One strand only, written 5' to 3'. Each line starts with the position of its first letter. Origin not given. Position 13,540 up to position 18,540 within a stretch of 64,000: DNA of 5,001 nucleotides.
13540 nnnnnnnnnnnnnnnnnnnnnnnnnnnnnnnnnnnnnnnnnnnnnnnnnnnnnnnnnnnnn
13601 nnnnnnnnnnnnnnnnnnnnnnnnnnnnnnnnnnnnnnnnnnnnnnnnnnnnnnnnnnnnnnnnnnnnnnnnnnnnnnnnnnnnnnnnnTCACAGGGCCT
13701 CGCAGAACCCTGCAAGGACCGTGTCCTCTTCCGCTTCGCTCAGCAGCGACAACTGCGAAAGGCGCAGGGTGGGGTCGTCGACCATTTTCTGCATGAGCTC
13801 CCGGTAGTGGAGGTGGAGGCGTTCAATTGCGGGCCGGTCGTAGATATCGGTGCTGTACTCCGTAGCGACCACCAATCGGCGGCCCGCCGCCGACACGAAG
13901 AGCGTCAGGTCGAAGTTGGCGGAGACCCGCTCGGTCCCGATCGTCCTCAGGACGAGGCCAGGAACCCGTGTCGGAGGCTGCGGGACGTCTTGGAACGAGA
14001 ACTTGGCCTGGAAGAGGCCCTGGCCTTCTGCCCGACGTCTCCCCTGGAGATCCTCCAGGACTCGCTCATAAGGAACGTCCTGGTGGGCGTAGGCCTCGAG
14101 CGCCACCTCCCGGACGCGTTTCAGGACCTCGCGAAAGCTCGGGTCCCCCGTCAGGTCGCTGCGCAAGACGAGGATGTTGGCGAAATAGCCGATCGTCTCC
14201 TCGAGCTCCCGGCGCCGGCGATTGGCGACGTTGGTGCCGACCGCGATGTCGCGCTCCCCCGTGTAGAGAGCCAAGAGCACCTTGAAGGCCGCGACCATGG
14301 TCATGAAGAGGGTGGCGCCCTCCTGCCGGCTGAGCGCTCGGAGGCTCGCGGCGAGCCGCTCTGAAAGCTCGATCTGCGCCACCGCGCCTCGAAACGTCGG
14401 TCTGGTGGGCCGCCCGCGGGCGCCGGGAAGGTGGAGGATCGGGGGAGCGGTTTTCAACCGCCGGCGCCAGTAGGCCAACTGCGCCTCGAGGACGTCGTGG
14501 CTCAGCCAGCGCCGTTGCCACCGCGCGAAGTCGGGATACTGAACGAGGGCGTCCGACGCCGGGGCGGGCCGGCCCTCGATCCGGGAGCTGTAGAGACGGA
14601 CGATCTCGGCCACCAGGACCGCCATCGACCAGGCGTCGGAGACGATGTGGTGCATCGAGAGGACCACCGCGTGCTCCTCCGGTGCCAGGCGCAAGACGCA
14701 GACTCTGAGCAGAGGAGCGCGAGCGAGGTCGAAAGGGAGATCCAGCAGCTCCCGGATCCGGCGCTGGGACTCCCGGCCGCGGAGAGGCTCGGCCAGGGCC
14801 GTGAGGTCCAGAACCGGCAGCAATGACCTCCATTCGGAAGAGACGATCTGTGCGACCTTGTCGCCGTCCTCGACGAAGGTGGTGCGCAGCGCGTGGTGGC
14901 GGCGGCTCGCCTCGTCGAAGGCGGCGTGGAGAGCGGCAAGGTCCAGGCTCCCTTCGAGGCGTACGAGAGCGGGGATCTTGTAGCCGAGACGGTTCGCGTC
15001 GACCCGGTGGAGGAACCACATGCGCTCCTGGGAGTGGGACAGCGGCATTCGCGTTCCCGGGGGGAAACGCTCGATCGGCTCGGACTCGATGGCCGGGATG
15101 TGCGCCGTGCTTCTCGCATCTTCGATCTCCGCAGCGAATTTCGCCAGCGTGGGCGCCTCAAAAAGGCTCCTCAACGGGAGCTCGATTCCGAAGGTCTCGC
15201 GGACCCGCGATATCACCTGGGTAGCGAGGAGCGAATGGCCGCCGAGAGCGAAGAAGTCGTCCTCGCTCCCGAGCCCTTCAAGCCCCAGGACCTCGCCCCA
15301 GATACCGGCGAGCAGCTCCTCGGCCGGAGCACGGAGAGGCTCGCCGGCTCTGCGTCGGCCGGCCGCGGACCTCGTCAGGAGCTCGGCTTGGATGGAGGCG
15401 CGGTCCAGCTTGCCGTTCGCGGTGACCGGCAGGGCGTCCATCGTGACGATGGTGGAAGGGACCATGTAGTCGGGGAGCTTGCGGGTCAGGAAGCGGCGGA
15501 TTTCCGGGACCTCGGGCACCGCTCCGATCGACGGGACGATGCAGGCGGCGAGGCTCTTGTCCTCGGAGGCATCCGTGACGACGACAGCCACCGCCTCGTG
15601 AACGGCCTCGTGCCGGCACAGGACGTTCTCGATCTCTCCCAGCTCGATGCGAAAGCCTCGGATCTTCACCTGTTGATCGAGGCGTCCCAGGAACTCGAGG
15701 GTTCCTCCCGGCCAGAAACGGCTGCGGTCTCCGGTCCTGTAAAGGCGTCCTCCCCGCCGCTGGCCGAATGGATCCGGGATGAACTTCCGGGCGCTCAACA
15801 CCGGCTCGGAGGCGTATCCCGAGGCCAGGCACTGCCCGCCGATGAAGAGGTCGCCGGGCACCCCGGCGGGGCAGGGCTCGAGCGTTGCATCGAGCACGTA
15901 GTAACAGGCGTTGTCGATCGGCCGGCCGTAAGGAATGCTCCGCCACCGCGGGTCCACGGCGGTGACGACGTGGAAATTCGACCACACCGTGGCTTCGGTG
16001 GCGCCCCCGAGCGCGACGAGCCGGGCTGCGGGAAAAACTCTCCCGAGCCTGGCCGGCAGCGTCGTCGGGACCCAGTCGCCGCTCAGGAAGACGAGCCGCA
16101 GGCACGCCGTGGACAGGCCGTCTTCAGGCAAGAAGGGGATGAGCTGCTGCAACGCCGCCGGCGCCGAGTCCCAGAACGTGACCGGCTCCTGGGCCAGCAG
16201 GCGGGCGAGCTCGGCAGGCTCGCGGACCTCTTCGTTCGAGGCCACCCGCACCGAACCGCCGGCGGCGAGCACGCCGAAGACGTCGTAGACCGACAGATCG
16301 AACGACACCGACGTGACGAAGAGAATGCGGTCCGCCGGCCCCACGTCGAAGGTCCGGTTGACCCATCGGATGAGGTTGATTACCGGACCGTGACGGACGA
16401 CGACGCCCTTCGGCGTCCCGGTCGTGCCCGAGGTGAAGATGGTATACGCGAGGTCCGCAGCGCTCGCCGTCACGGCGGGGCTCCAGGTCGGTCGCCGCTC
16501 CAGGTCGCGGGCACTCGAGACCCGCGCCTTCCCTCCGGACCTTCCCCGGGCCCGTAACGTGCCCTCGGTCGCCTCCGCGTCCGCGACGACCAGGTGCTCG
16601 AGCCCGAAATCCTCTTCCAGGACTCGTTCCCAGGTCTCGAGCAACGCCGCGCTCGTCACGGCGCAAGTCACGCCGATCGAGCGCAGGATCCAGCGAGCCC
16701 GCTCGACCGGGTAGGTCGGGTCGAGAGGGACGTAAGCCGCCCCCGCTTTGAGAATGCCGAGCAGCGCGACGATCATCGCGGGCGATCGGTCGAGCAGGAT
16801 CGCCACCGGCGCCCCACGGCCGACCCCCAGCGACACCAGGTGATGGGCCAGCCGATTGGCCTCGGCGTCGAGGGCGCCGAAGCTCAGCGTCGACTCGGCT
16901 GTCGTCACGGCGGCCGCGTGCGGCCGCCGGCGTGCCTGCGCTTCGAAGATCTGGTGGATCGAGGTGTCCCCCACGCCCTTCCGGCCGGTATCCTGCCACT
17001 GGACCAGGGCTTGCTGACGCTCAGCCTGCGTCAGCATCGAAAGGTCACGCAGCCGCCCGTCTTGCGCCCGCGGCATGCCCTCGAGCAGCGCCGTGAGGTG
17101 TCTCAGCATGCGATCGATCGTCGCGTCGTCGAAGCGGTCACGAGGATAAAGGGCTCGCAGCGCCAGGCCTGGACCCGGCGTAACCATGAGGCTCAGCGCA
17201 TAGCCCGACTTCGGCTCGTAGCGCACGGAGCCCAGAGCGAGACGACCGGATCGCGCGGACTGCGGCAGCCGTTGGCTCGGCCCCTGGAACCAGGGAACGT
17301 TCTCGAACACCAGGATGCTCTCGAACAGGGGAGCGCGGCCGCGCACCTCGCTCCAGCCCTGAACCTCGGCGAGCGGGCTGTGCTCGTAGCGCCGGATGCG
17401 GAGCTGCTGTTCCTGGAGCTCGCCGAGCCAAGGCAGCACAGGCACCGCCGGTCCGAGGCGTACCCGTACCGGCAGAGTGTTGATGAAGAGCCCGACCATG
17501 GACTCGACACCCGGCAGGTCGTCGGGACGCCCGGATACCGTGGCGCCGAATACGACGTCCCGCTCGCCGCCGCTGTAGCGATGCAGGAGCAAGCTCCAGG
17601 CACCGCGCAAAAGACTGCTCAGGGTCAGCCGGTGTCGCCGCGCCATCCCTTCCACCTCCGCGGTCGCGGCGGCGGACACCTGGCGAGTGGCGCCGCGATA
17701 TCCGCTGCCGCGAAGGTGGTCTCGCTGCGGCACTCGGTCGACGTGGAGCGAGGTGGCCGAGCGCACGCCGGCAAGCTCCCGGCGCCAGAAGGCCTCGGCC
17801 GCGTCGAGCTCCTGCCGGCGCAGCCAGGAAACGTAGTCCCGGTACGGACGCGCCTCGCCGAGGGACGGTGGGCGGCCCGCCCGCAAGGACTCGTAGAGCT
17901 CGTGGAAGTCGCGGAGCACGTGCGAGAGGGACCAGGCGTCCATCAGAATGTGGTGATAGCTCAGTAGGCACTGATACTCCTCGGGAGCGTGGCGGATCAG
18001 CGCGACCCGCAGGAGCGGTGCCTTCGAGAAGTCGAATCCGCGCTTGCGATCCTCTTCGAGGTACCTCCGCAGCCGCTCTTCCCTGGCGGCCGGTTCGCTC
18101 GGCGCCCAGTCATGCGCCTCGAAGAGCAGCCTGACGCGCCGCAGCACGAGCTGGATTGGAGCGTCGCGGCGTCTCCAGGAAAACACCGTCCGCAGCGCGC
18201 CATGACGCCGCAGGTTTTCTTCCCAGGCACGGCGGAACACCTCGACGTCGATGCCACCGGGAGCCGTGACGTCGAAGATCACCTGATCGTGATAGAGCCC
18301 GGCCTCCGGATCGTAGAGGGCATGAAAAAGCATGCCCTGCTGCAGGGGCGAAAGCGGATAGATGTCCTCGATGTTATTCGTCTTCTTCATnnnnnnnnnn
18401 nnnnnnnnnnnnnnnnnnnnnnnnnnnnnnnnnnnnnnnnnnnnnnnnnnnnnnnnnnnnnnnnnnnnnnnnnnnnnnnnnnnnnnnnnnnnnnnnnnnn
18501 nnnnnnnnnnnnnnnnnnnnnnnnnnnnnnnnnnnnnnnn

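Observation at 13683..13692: Proteins are split between C and A domains (stop-gata-ATG), not at PCP|C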

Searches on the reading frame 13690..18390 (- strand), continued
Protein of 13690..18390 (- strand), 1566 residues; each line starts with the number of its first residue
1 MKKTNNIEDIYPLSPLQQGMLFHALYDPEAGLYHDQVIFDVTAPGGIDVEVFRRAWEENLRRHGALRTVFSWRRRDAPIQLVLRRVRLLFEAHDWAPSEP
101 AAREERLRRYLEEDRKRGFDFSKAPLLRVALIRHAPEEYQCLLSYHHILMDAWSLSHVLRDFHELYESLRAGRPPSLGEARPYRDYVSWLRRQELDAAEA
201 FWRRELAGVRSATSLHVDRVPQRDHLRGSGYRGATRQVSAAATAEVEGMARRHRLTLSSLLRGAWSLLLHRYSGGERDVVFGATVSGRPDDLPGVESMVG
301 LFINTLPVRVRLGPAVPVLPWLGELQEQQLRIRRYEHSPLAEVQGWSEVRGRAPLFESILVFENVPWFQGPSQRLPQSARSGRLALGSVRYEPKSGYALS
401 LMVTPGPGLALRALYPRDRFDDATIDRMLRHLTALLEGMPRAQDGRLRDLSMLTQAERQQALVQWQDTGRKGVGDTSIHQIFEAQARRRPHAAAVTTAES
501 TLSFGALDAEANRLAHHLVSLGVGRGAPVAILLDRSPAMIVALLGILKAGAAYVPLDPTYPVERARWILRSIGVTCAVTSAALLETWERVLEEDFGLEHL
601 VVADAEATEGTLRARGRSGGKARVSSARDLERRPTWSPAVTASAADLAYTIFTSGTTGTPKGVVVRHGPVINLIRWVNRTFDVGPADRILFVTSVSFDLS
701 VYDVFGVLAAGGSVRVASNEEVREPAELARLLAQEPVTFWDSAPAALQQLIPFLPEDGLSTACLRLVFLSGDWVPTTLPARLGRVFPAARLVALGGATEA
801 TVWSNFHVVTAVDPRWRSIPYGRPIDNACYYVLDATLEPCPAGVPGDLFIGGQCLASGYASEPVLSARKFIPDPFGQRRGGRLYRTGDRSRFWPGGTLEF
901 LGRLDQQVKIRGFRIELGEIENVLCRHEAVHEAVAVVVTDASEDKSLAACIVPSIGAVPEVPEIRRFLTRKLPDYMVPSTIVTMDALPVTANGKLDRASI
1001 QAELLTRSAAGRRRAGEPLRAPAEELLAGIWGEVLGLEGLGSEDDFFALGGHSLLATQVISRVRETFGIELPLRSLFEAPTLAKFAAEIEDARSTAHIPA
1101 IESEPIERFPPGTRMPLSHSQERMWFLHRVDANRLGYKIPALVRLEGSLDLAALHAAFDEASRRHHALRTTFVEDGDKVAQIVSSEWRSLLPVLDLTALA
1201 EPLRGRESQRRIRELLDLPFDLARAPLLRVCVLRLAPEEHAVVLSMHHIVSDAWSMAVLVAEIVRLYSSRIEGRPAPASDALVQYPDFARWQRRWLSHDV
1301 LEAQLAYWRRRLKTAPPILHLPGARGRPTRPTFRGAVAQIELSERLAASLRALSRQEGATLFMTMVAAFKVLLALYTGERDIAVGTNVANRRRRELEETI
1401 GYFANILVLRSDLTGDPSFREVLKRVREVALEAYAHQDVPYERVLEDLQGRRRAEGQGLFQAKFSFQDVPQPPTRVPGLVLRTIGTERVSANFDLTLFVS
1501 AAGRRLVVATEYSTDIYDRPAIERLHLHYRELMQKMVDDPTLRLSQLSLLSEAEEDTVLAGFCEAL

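Call 36: find_encoding_contigs(protein=P0046, flank=8000, max_places=2)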
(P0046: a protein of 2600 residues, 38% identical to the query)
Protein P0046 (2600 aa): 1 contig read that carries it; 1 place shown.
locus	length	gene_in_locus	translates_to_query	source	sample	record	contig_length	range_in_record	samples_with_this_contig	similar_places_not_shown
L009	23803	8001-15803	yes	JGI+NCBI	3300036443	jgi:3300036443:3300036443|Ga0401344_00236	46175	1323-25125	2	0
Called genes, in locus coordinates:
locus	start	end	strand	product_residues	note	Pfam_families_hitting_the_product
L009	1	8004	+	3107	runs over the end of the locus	PF00668:Condensation, PF00501:AMP-binding, PF13193:AMP-binding_C, PF00550:PP-binding, PF00668:Condensation, PF00501:AMP-binding, PF00550:PP-binding, PF13193:AMP-binding_C, +4 more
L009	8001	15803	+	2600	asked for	PF00668:Condensation, PF00501:AMP-binding, PF13193:AMP-binding_C, PF00550:PP-binding, PF00668:Condensation, PF00501:AMP-binding, PF13193:AMP-binding_C, PF00550:PP-binding, +1 more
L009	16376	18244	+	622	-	PF13522:GATase_6, PF13537:GATase_7, PF00733:Asn_synthase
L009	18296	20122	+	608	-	PF00501:AMP-binding, PF13193:AMP-binding_C, PF00550:PP-binding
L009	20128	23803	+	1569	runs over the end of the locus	PF00668:Condensation, PF00501:AMP-binding, PF13193:AMP-binding_C, PF00550:PP-binding, PF00668:Condensation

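Call 37: find_encoding_contigs(protein=P0041, flank=8000, max_places=2)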
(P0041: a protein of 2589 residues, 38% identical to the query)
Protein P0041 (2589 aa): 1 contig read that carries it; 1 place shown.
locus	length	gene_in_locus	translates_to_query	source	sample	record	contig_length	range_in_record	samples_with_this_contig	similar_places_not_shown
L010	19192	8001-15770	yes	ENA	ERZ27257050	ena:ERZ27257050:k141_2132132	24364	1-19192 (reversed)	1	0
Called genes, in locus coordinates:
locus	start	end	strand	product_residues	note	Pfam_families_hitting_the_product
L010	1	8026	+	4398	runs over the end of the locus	?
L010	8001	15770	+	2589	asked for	PF00668:Condensation, PF00501:AMP-binding, PF13193:AMP-binding_C, PF00550:PP-binding, PF00668:Condensation, PF00501:AMP-binding, PF13193:AMP-binding_C, PF00550:PP-binding, +1 more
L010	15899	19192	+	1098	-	?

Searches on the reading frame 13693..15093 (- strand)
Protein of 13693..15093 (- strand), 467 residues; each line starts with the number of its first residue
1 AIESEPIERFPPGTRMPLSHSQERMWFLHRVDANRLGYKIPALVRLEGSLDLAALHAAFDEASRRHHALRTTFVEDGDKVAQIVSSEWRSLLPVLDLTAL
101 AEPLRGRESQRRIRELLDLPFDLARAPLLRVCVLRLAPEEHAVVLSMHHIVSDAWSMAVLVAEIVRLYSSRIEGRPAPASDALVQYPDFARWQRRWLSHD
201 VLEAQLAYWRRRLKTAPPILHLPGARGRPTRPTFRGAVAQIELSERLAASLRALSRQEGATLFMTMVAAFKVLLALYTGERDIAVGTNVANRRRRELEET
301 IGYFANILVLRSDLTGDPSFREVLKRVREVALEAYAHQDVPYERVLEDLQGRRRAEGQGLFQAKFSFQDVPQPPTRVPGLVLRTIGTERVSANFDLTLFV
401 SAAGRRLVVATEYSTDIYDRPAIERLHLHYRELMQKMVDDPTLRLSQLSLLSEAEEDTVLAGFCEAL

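Call 47: search_protein_representatives(protein=window:13693-15093:-)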
Query: 467 residues. Proteins with E-value up to 0.001 (for the whole library): 121607; up to 1e-10: 95658; up to 1e-30: 59991. The best 150 are listed.
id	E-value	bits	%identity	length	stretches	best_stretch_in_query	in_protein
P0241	0.0e+00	2167.3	41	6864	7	12-462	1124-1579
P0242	0.0e+00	2145.5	39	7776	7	15-460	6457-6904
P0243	0.0e+00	2049.1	42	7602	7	2-455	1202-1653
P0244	0.0e+00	2011.2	41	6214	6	7-458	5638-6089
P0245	0.0e+00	1985.0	41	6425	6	6-462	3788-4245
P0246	0.0e+00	1981.6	39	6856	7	6-460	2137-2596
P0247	0.0e+00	1961.8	40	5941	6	5-460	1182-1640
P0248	0.0e+00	1946.9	39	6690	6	7-457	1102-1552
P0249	0.0e+00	1923.5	38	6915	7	14-464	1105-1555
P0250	0.0e+00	1871.8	37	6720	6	15-463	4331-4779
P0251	0.0e+00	1871.1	38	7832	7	14-463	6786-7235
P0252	0.0e+00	1846.6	37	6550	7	2-456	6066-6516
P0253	0.0e+00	1780.6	39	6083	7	19-457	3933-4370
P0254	0.0e+00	1775.8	39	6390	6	13-463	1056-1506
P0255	0.0e+00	1764.2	41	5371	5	3-463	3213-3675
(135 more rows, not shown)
